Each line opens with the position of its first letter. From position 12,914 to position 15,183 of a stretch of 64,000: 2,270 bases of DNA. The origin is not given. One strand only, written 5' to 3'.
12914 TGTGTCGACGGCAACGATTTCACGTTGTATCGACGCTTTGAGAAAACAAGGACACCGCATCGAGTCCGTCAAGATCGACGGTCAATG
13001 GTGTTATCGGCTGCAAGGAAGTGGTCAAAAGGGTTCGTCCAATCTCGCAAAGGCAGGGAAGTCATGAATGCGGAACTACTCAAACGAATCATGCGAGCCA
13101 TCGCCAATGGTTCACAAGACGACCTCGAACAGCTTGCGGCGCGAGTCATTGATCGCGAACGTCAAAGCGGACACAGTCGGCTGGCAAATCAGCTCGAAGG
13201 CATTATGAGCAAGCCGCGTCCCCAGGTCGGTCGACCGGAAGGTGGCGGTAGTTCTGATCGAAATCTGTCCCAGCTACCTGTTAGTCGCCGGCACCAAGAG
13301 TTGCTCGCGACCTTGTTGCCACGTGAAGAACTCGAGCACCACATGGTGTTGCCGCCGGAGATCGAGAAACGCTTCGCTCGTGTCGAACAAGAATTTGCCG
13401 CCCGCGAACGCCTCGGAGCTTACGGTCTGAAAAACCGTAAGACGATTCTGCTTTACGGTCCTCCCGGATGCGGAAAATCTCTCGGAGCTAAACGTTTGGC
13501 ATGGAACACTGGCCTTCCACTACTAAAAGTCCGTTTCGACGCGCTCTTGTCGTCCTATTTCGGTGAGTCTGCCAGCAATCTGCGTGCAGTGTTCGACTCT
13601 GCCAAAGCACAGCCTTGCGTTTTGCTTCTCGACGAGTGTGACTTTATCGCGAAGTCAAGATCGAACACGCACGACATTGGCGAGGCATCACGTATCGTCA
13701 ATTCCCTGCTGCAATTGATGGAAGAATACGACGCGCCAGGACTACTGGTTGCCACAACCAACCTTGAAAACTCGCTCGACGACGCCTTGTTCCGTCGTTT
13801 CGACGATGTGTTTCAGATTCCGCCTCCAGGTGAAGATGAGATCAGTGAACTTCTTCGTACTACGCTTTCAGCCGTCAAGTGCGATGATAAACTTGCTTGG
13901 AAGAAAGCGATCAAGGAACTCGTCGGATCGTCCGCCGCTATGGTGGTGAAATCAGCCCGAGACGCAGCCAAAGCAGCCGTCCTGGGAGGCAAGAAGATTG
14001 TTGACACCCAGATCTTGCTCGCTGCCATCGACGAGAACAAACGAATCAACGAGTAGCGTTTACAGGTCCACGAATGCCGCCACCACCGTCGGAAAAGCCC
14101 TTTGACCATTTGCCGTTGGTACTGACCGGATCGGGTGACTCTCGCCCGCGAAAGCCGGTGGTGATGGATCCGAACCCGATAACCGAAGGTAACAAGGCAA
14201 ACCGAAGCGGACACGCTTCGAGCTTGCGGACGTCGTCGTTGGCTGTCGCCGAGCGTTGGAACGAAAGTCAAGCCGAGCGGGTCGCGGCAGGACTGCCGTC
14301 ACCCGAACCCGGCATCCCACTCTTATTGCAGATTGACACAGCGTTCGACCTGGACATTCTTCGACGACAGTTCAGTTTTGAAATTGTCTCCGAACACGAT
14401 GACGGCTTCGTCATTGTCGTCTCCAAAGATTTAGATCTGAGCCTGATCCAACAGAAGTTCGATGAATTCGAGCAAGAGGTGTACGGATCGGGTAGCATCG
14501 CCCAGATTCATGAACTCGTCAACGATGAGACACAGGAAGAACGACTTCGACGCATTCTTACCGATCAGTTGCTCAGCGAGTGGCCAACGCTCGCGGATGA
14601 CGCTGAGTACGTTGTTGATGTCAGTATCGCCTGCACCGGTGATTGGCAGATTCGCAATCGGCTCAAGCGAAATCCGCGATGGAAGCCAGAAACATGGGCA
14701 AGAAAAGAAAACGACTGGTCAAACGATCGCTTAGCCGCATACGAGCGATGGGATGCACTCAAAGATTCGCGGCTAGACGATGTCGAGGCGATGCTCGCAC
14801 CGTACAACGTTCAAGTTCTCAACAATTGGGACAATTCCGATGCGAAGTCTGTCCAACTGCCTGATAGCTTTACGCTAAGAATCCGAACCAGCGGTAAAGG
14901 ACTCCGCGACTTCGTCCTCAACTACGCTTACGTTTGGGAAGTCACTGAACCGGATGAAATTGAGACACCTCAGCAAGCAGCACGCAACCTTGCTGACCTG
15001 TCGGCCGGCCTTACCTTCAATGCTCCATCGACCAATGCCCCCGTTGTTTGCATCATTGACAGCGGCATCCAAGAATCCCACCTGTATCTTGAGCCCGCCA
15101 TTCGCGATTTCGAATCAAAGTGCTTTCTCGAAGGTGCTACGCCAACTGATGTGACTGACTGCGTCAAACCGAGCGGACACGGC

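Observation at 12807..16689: HTH regulator - AAA+ ATPase - S8 subtilase operon inside a recombinase-bounded island: ietAS-like candidate anti-phage system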

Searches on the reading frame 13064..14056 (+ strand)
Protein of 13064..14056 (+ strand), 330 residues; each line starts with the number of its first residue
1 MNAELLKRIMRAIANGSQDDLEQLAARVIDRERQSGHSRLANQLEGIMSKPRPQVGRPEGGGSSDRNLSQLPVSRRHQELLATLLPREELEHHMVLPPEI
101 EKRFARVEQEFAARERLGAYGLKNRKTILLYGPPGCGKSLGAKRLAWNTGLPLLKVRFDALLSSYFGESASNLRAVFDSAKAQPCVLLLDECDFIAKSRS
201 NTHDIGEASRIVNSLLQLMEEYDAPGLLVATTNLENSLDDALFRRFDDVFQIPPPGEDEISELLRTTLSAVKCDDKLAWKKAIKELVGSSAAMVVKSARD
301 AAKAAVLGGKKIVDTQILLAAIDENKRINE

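Call 3: search_protein_families(library=pfam, proteins=[window:13064-14056:+], max_evalue=0.01)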
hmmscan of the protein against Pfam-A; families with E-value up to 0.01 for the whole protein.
window:13064-14056:+ (330 aa): 7 families
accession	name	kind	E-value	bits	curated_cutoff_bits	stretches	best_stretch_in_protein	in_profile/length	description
PF00004.35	AAA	-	5.9e-31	108.1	21.2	1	128-253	1-130/131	ATPase family associated with various cellular activities (AAA)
PF13481.12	AAA_25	-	0.00019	21.6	27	0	103-142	11-50/195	AAA domain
PF13401.12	AAA_22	-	0.00024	21.9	27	0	124-146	4-26/130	AAA domain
PF20720.3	nSTAND3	-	0.0014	18.8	27.2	1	122-232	14-110/155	Novel STAND NTPase 3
PF01078.27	Mg_chelatase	-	0.0036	17.2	20.3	0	126-146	23-43/207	Magnesium chelatase, subunit ChlI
PF13521.12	AAA_28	-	0.0062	17.2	27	0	128-150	2-24/164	AAA domain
PF03215.21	Rad17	-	0.0087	16.4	23.8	0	115-151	33-71/186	Rad17 P-loop domain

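Call 4: search_protein_families(library=padloc, proteins=[window:13064-14056:+], max_evalue=0.01)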
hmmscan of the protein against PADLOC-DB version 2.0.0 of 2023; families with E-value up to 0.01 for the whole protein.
window:13064-14056:+ (330 aa): 7 families
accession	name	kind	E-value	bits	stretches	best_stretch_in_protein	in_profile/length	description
PDLC02196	IetA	-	8.9e-73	243.8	1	5-326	6-322/374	-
PDLC02195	IetA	-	3e-60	202.6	1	4-311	5-322/395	-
PDLC04232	IetA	-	2.8e-58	195.9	1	2-324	3-315/330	-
PDLC04231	IetA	-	5e-35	119.6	1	3-265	4-257/262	-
PDLC00915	TRIP13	-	1.9e-17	61.6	1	93-301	30-261/302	TRIP13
PDLC00914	TRIP13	-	1.5e-12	45.6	1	174-276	126-239/302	TRIP13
PDLC04140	mad8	-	0.0016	16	1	123-152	25-54/314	mads_8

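Call 5: search_protein_families(library=ncbifam, proteins=[window:13064-14056:+], max_evalue=0.01)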
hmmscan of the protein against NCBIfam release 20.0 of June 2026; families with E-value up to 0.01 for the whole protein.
window:13064-14056:+ (330 aa): 16 families
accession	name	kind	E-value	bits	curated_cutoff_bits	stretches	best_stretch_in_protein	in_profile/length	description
NF042959.1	IteA_antiphage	equivalog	3.9e-63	213.8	510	1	15-323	16-322/367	anti-phage ATPase IteA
NF003069.1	PRK03992.1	subfamily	7.7e-28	97.7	500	1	106-324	146-371/379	proteasome-activating nucleotidase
TIGR01242.2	TIGR01242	subfamily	2.1e-26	92.8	500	1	118-324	141-354/362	proteasome-activating nucleotidase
TIGR01243.1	CDC48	subfamily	1.3e-25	89.8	802.65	1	107-306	469-673/733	CDC48 family AAA ATPase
TIGR01241.2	FtsH_fam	equivalog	3e-23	82.4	600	1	118-323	188-400/598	ATP-dependent zinc metalloprotease FtsH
NF047747.1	PrtsmActNtasePan2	equivalog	8e-23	81.3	700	1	106-323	166-390/397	proteasome-activating nucleotidase Pan2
NF047748.1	PrtsmActNtasePan1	equivalog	6.4e-20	71.5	750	1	106-311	163-375/405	proteasome-activating nucleotidase Pan1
NF008004.0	PRK10733.1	equivalog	6.2e-16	57.5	1008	1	115-314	175-381/644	ATP-dependent zinc metalloprotease FtsH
NF041006.2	cell_div_CdvC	equivalog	9.4e-16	57.7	650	1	122-293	131-310/370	cell division protein CdvC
TIGR03689.1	pup_AAA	equivalog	2e-14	53.2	504.75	1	98-268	189-378/512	proteasome ATPase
TIGR03922.1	T7SS_EccA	equivalog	8.4e-07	27.9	466.65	1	115-276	302-470/557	type VII secretion AAA-ATPase EccA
NF003229.0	PRK04195.1-5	equivalog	6e-05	21.9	280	1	123-225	42-137/413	replication factor C large subunit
NF003745.1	PRK05342.1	equivalog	0.00014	20.9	359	1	125-220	109-213/418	ATP-dependent Clp protease ATP-binding subunit ClpX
NF003226.0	PRK04195.1-1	equivalog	0.00049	19.2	588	1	121-239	36-147/405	replication factor C large subunit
TIGR00382.1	clpX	equivalog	0.00085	18.4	370.75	1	125-205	117-207/414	ATP-dependent protease ATP-binding subunit ClpX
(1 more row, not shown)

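Call 45: search_solved_structures(query=window:13064-14056:+, max_evalue=1e-10)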
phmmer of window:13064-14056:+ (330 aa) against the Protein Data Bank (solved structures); distinct sequences matched with E-value up to 1e-10: 261 (the best 60 are shown).
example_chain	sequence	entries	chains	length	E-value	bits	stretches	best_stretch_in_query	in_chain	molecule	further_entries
7wub_C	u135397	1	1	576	5.1e-49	170.6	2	116-271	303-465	Transitional endoplasmic reticulum ATPase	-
7wub_D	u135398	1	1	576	5.1e-49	170.6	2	116-271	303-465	Transitional endoplasmic reticulum ATPase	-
6mck_A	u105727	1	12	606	6.2e-49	170.3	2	116-271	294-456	Transitional endoplasmic reticulum ATPase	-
7rlj_A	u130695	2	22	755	1.4e-48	169.2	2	116-271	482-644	Transitional endoplasmic reticulum ATPase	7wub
8yka_A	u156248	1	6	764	1.4e-48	169.1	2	116-271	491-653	Transitional endoplasmic reticulum ATPase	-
5c18_A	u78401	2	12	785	1.5e-48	169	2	116-271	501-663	Transitional endoplasmic reticulum ATPase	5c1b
7y4w_A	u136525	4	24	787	1.6e-48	169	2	116-271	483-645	Transitional endoplasmic reticulum ATPase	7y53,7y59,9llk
5c19_A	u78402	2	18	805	1.7e-48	168.9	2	116-271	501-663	Transitional endoplasmic reticulum ATPase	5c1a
7bp9_A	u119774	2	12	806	1.7e-48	168.9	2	116-271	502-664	Transitional endoplasmic reticulum ATPase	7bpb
7bp8_A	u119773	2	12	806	1.7e-48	168.9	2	116-271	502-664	Transitional endoplasmic reticulum ATPase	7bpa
10qq_A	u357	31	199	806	1.7e-48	168.9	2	116-271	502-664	Transitional endoplasmic reticulum ATPase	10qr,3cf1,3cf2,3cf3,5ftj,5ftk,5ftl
7l5w_A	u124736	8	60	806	1.7e-48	168.9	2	116-271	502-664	Transitional endoplasmic reticulum ATPase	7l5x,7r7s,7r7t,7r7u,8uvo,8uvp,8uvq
7k57_A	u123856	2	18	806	1.7e-48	168.9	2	116-271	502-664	Transitional endoplasmic reticulum ATPase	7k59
7rlf_A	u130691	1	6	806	1.7e-48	168.9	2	116-271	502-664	Transitional endoplasmic reticulum ATPase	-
5ifw_B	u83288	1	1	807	1.7e-48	168.9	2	116-271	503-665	Transitional endoplasmic reticulum ATPase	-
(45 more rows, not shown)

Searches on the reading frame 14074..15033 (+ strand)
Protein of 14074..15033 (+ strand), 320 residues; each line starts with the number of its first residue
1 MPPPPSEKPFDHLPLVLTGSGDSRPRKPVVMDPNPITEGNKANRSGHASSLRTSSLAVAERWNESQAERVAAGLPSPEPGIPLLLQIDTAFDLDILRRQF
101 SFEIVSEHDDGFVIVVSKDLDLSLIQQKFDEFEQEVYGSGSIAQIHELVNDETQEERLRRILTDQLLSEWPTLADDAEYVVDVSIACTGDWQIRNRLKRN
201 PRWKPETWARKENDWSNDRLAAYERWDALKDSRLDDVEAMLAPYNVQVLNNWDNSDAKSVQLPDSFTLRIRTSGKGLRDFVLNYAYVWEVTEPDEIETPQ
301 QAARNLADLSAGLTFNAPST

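Call 66: predict_structure(alignment_id=A3)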
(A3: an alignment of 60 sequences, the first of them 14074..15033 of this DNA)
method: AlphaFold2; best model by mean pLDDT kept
length: 320 residues; sequences in the alignment: 60
mean_pLDDT: 87.8   pTM: 0.78
mean pLDDT of the five models: 87.8, 87.1, 87.1, 86.7, 85.6
residues with pLDDT >= 90: 228; 70-90: 55; 50-70: 20; < 50: 17
segments of 3 or more residues with pLDDT < 50: 1-4, 7-13, 15-17
pLDDT, mean of each block of 10 residues (from residue 1): 47 49 54 89 97 96 94 92 95 88 91 94 95 94 95 93 96 95 90 82 93 91 91 95 94 73 90 96 95 93 92 81
secondary structure, 60 per line:
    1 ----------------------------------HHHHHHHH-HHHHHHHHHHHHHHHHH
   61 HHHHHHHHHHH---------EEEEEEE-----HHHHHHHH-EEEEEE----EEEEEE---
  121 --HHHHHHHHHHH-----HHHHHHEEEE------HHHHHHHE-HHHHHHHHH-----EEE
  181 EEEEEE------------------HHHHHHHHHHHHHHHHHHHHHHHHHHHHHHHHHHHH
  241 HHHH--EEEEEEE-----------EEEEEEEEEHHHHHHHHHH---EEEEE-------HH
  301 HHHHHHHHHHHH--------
elements in order: H35-42 H44-71 E81-87 H93-100 E102-107 E112-117 H123-133 H139-144 E145-148 H155-161 H164-172 E178-186 H205-244 E247-253 E265-273 H274-283 E287-291 H299-312
